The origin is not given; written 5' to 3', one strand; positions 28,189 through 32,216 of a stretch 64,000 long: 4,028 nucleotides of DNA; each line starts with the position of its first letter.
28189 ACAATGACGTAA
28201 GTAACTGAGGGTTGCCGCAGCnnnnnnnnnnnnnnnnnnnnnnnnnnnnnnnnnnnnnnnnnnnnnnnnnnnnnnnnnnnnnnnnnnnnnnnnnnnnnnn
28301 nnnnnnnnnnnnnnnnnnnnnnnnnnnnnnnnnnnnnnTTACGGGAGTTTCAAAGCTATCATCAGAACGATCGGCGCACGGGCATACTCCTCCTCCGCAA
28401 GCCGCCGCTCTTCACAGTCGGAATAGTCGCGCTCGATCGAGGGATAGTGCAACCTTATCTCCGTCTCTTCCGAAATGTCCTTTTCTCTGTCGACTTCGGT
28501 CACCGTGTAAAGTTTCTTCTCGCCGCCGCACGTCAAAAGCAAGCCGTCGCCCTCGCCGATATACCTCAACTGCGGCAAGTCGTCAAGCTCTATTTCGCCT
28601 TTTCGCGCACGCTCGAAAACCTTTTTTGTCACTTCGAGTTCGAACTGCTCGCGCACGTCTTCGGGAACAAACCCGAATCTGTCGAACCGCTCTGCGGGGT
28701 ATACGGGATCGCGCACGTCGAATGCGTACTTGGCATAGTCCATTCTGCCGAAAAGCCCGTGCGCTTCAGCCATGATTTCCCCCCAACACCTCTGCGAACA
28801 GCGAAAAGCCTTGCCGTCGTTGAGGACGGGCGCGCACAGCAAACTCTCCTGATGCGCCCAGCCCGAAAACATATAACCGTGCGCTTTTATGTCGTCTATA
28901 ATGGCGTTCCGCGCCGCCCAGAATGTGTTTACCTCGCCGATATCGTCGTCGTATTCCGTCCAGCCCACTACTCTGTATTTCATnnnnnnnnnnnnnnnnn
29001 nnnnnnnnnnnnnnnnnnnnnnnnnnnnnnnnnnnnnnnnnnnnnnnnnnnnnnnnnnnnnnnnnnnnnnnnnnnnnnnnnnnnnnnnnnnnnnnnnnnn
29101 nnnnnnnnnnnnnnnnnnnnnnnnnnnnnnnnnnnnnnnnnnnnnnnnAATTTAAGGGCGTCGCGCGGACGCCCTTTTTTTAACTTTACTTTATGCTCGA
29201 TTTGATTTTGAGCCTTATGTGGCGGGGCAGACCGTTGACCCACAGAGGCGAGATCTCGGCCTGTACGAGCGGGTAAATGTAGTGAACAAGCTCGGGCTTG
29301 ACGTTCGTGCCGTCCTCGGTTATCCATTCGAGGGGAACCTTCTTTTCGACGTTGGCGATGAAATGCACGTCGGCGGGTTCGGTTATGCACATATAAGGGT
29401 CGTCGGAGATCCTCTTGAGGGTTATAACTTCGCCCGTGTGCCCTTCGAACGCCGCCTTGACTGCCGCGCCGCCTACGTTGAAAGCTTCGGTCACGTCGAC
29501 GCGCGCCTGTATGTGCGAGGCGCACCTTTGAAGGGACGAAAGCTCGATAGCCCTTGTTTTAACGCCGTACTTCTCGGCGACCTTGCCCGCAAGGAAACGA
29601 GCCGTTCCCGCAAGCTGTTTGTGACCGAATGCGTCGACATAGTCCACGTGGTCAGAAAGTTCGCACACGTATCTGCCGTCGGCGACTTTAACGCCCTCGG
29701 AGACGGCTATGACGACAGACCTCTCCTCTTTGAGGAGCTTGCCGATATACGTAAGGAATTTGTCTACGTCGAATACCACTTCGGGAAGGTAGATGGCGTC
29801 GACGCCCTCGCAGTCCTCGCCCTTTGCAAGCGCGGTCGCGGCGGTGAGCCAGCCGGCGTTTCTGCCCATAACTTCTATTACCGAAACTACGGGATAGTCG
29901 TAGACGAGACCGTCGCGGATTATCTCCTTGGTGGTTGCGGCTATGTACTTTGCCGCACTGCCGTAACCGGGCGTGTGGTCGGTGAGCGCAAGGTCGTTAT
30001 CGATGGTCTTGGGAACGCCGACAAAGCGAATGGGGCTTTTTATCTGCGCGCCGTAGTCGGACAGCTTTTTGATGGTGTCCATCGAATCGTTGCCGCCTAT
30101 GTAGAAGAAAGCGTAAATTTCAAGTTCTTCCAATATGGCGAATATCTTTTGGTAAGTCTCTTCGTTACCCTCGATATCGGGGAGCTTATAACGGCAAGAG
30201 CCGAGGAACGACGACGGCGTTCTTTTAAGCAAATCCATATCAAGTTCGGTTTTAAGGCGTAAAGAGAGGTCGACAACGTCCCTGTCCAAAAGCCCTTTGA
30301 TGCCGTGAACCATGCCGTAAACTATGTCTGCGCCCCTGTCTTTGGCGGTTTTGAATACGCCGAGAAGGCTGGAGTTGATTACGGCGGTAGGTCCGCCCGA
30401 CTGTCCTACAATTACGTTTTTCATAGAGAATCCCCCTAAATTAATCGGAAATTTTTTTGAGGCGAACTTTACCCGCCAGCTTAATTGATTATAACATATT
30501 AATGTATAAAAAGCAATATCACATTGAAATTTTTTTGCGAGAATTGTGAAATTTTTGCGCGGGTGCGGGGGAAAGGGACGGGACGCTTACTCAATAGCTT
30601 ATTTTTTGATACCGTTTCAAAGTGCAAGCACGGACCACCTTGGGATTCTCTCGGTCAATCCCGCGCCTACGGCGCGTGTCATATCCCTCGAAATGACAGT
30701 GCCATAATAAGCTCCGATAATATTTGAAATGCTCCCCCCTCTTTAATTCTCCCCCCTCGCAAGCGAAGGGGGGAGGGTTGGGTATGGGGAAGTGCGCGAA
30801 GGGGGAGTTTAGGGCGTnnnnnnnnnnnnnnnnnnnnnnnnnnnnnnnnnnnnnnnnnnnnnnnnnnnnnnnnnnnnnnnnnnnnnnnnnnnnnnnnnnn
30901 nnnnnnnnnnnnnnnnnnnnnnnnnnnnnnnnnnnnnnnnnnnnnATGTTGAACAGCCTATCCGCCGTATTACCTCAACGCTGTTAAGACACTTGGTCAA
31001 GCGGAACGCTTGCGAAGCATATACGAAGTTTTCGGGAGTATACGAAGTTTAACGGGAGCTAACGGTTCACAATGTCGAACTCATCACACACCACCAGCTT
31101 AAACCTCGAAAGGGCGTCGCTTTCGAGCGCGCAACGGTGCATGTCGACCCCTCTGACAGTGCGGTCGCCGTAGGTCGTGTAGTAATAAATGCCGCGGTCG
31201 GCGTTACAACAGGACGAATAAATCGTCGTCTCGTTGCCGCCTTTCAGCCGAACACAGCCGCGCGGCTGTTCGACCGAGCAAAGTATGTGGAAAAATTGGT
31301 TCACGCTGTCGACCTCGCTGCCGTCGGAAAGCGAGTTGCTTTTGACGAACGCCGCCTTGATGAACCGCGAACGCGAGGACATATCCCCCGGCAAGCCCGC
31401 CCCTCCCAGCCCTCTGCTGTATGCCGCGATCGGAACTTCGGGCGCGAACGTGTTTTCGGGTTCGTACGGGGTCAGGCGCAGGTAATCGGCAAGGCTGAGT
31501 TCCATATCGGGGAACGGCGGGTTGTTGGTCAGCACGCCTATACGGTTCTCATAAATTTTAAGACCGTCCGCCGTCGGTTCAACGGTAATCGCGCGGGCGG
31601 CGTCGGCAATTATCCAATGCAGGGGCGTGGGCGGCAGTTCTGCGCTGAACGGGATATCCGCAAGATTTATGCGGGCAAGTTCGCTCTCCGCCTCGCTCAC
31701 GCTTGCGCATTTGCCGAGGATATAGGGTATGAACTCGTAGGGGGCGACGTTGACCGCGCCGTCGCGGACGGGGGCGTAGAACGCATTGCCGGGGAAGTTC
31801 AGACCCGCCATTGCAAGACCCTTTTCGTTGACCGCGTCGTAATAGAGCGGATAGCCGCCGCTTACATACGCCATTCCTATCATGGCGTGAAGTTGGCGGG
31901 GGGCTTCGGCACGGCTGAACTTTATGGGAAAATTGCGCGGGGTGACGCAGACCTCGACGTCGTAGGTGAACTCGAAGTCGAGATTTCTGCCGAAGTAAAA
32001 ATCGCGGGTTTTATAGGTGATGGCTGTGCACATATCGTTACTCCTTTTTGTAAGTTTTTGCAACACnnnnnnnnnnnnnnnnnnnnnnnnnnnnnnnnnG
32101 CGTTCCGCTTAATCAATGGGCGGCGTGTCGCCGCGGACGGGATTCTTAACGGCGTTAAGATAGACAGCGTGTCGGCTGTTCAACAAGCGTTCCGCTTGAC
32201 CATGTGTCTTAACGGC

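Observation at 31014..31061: Right ends of composite repeats dock on stop codons of minus-strand genes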

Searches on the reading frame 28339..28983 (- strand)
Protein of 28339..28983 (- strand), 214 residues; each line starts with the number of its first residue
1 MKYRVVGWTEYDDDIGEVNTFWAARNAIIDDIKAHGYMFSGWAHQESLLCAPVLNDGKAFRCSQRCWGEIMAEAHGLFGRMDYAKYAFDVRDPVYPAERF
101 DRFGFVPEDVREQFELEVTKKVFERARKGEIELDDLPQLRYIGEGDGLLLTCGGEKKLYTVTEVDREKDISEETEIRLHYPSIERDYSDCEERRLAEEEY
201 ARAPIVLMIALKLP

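Call 9: search_protein_families(library=ncbifam, proteins=[window:28339-28983:-], max_evalue=0.00001)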
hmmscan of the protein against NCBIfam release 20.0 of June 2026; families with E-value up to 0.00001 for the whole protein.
window:28339-28983:- (214 aa): 0 families

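Call 37: search_protein_families(library=pfam, proteins=[window:28339-28983:-], max_evalue=0.001)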
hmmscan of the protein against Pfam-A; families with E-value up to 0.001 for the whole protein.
window:28339-28983:- (214 aa): 0 families

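Call 72: find_homologous_proteins(query=window:28339-28983:-, max_evalue=1e-10)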
Query window:28339-28983:- (214 aa): 99 proteins with E <= 1e-10 among 210 candidates.
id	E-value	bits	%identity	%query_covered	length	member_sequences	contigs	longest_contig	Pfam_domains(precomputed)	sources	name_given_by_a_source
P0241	7.7e-140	482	97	100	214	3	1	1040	-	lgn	-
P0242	8.9e-65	236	52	99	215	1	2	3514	-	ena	-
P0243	1.4e-64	236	55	100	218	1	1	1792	-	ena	-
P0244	3.9e-64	234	56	99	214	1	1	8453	-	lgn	-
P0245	5.4e-62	227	53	99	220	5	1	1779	-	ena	-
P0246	2.2e-61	225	54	99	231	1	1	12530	-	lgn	-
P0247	1.1e-60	223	48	99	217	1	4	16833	-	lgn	-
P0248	5.6e-60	221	51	100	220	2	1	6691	-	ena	-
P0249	1.6e-59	219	52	99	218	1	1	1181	-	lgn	-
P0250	2.6e-59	219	51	100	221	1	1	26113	-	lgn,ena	-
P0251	3.4e-59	218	54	99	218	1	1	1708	-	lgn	-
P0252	7.6e-59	217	54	99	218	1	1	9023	-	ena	-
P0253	9.9e-59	217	50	100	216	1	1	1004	-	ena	-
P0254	1.0e-58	217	51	93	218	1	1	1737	-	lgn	-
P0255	1.0e-58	217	53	99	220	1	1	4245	-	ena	-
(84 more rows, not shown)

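Call 74: find_encoding_contigs(protein=P0241, flank=3000, max_places=5)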
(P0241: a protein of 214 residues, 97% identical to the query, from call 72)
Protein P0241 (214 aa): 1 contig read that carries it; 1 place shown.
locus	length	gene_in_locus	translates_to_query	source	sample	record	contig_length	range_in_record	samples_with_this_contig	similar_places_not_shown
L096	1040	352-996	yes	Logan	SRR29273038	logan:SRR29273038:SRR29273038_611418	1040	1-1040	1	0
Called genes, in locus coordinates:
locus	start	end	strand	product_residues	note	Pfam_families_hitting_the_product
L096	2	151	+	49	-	?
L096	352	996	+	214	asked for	-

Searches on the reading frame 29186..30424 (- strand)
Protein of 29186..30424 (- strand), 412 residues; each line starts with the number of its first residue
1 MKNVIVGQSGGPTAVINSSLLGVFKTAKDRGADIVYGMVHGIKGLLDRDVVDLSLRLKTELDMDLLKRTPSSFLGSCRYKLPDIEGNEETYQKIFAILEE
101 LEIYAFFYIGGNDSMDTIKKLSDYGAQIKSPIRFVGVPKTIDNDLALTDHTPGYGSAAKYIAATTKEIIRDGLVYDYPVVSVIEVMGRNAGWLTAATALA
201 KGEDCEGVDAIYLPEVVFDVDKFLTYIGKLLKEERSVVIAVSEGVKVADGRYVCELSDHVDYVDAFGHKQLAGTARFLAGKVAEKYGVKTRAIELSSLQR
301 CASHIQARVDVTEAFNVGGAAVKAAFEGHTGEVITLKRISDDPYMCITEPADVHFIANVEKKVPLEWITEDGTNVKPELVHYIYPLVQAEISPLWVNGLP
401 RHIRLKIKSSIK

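Call 10: search_protein_families(library=ncbifam, proteins=[window:29186-30424:-], max_evalue=0.00001)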
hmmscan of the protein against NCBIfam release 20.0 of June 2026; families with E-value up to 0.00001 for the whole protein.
window:29186-30424:- (412 aa): 11 families
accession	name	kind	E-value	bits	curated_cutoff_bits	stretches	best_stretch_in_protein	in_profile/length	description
NF010675.0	PRK14072.1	subfamily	1.9e-144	481.5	273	1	2-408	4-407/416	diphosphate--fructose-6-phosphate 1-phosphotransferase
TIGR02483.1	PFK_mixed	subfamily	4.3e-45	154.2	430.55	1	6-337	4-312/325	phosphofructokinase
NF002872.1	PRK03202.1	subfamily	2.9e-44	151.4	253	1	8-338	7-292/323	ATP-dependent 6-phosphofructokinase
NF010674.0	PRK14071.1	equivalog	1.3e-33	116.4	544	1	3-335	6-320/360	ATP-dependent 6-phosphofructokinase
TIGR02482.1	PFKA_ATP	equivalog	2.4e-29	102.3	371.35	1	5-250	3-228/301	6-phosphofructokinase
NF005301.0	PRK06830.1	equivalog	1e-28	100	400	1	26-336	107-402/445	ATP-dependent 6-phosphofructokinase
NF005121.0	PRK06555.1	equivalog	9.9e-24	83.8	395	1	32-332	36-357/404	pyrophosphate--fructose-6-phosphate 1-phosphotransferase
NF041103.1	PFKA_PPi_Ttgales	equivalog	4.8e-19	68.7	550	1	9-338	6-335/407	diphosphate--fructose-6-phosphate 1-phosphotransferase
NF005482.0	PRK07085.1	subfamily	1.7e-16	59.9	446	1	3-199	75-265/558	diphosphate--fructose-6-phosphate 1-phosphotransferase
TIGR02478.1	6PF1K_euk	equivalog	3.8e-15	55.1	708.4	1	4-229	392-600/744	6-phosphofructokinase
TIGR02477.1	PFKA_PPi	equivalog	4.4e-15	55.2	587.95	1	9-199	75-259/539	diphosphate--fructose-6-phosphate 1-phosphotransferase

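Call 24: find_homologous_proteins(query=window:29186-30424:-, max_evalue=1e-100)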
Query window:29186-30424:- (412 aa): 7982 proteins with E <= 1e-100 among 8000 candidates; the best 120 are listed.
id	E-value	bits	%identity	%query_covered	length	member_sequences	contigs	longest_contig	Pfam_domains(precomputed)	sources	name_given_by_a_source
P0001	2.2e-272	921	100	100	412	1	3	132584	PF00365.26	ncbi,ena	-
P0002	1.1e-252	856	91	100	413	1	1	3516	PF00365.26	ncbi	-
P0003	1.5e-251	852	91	100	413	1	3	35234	PF00365.26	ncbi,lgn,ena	-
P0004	1.8e-251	852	91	100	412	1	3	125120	PF00365.26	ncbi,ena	-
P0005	3.3e-251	851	90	100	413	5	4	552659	PF00365.26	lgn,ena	-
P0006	4.1e-251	851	91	100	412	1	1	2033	PF00365.26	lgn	-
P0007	2.4e-250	848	91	100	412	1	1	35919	PF00365.26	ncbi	-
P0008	9.0e-249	843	90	100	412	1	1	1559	PF00365.26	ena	-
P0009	5.0e-248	841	90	100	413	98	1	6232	PF00365.26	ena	-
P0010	9.4e-247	837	89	100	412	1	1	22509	PF00365.26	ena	-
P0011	9.6e-247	837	89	100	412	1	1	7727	PF00365.26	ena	-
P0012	5.1e-246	834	88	100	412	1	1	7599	PF00365.26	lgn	-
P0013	1.6e-245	833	88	100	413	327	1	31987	PF00365.26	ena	-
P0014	2.5e-245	832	88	100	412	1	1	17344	PF00365.26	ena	-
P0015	5.5e-244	827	88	100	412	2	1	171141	PF00365.26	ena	-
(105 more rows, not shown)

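Call 25: find_encoding_contigs(protein=P0001, flank=10000, max_places=10)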
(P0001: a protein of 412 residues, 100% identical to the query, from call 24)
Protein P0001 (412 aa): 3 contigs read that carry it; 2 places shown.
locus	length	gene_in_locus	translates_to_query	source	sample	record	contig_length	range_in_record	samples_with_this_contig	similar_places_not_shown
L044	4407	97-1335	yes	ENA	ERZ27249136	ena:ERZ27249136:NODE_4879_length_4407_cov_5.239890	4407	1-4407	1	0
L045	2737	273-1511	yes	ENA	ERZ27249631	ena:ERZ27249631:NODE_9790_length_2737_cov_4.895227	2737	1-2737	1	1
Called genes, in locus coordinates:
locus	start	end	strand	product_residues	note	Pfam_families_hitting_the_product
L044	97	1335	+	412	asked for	PF00365:PFK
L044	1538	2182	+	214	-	-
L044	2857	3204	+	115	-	PF01022:HTH_5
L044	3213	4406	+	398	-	?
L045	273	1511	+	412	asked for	PF00365:PFK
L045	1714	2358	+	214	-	-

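Call 26: find_encoding_contigs(protein=P0004, flank=10000, max_places=10)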
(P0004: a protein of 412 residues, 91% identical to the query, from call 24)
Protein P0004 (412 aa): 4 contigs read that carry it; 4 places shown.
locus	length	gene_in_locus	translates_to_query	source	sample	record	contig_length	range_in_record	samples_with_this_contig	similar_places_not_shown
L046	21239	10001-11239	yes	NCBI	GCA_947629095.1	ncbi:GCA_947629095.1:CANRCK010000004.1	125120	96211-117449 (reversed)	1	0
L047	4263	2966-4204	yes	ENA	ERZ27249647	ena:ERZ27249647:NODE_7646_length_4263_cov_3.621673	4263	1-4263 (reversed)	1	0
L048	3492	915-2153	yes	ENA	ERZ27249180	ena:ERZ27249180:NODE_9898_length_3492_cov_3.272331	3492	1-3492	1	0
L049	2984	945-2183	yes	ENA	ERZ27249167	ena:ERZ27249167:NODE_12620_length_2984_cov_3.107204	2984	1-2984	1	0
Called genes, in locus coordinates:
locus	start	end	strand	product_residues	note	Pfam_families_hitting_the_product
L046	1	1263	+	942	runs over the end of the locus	PF00005:ABC_tran, PF13304:AAA_21 (faint), PF02687:FtsX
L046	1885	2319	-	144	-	-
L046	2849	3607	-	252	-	PF08220:HTH_DeoR, PF00455:DeoRC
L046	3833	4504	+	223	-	PF14602:Hexapep_2 (faint), PF25087:GMPPB_C (faint), PF00132:Hexapep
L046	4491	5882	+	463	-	PF01406:tRNA-synt_1e, PF01921:tRNA-synt_1f (faint), PF09334:tRNA-synt_1g (weak), PF00133:tRNA-synt_1 (weak), PF09190:DALR_2, PF23493:CysS_C (weak)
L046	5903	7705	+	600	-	PF01411:tRNA-synt_2c, PF07973:tRNA_SAD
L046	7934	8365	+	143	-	PF00572:Ribosomal_L13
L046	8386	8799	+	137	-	PF00380:Ribosomal_S9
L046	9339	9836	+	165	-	-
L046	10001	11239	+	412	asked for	PF00365:PFK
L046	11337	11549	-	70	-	-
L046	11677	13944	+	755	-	-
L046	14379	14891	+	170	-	-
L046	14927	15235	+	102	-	PF06257:VEG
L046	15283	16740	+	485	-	PF12673:SipL (faint)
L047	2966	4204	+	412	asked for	PF00365:PFK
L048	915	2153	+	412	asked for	PF00365:PFK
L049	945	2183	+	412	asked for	PF00365:PFK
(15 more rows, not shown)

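Call 50: find_encoding_contigs(protein=P0005, flank=10000, max_places=4)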
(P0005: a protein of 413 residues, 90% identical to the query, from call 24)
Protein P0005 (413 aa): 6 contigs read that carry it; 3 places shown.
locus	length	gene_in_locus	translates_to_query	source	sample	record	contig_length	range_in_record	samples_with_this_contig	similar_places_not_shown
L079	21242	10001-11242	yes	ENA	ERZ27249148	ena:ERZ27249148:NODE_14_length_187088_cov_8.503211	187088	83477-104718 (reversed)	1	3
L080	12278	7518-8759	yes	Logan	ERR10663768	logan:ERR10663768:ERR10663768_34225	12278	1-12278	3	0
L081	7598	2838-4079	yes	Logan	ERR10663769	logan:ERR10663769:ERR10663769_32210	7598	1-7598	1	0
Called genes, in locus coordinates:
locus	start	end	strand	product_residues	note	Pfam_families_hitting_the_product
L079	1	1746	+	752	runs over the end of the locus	PF20600:ExoX-like_C (faint)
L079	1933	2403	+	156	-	PF01797:Y1_Tnp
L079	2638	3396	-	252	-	PF08220:HTH_DeoR, PF00455:DeoRC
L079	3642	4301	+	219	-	PF00132:Hexapep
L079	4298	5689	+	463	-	PF01406:tRNA-synt_1e, PF01921:tRNA-synt_1f (faint), PF09334:tRNA-synt_1g (weak), PF00133:tRNA-synt_1 (weak), PF09190:DALR_2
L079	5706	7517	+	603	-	PF01411:tRNA-synt_2c, PF07973:tRNA_SAD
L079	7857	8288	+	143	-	PF00572:Ribosomal_L13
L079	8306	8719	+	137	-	PF00380:Ribosomal_S9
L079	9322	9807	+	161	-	-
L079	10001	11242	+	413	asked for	PF00365:PFK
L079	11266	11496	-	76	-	-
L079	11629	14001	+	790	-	-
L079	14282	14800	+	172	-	-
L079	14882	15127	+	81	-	PF06257:VEG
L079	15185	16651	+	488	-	PF12673:SipL (faint)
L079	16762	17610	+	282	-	PF00288:GHMP_kinases_N, PF08544:GHMP_kinases_C (weak)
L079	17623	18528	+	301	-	-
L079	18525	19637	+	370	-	PF00266:Aminotran_5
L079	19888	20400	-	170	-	PF07670:Gate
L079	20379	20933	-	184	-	-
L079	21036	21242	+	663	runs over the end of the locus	PF00133:tRNA-synt_1, PF01406:tRNA-synt_1e (faint), PF01921:tRNA-synt_1f (faint), PF09334:tRNA-synt_1g, PF00133:tRNA-synt_1, PF19303:Anticodon_3, PF01588:tRNA_bind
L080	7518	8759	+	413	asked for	PF00365:PFK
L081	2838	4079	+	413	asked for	PF00365:PFK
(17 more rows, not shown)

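Call 51: find_encoding_contigs(protein=P0003, flank=10000, max_places=4)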
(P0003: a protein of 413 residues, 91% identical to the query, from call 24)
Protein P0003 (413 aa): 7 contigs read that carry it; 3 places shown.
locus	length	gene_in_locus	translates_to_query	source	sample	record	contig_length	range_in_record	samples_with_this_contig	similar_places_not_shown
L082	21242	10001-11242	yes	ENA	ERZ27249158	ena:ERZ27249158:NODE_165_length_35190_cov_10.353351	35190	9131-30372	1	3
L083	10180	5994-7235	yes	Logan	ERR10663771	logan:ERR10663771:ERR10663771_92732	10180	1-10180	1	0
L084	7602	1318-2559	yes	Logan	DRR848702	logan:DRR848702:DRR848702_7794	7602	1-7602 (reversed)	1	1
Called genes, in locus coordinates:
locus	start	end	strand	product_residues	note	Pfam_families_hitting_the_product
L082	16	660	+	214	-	PF00132:Hexapep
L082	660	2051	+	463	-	PF01406:tRNA-synt_1e, PF01921:tRNA-synt_1f (faint), PF09334:tRNA-synt_1g (weak), PF00133:tRNA-synt_1, PF09190:DALR_2 (weak), PF23493:CysS_C (weak)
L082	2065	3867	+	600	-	PF01411:tRNA-synt_2c, PF07973:tRNA_SAD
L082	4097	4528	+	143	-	PF00572:Ribosomal_L13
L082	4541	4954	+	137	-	PF00380:Ribosomal_S9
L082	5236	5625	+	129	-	-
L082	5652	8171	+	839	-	-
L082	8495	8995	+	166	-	-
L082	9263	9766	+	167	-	-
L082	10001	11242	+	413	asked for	PF00365:PFK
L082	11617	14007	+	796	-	-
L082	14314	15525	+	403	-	PF13306:LRR_5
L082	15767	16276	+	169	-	-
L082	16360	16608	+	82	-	PF06257:VEG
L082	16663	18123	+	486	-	-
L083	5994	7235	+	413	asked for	PF00365:PFK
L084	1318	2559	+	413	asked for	PF00365:PFK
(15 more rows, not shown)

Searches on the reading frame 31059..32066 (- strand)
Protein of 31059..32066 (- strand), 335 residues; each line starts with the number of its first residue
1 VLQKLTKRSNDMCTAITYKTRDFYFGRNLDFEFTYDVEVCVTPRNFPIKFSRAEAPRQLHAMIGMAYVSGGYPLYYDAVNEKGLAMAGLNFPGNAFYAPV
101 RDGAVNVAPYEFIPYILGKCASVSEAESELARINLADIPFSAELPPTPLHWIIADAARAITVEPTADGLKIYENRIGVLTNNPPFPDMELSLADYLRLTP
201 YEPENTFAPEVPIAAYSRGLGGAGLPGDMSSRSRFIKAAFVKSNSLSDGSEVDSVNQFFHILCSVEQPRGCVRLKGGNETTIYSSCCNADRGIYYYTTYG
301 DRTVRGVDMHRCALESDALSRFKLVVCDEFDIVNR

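Call 9: search_protein_families(library=ncbifam, proteins=[window:31059-32066:-], max_evalue=0.00001)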
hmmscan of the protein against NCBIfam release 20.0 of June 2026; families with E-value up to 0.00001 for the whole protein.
window:31059-32066:- (335 aa): 3 families
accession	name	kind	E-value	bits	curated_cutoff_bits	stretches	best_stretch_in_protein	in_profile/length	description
NF038245.1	bile_salt_hydro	equivalog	8.2e-125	416.2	350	1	12-319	1-312/314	choloylglycine hydrolase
NF058572.1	PenVAmdYxeL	equivalog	6.3e-59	199.7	600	1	12-322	1-316/328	penicillin V amidase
NF040521.1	C45_proenzyme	subfamily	7.3e-06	25.6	85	0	10-180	87-236/313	C45 family autoproteolytic acyltransferase/hydrolase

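Call 23: find_encoding_contigs(protein=window:31059-32033:-, flank=10000, max_places=10)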
Protein window:31059-32033:- (324 aa): no gene with exactly this product is on record in the collection.
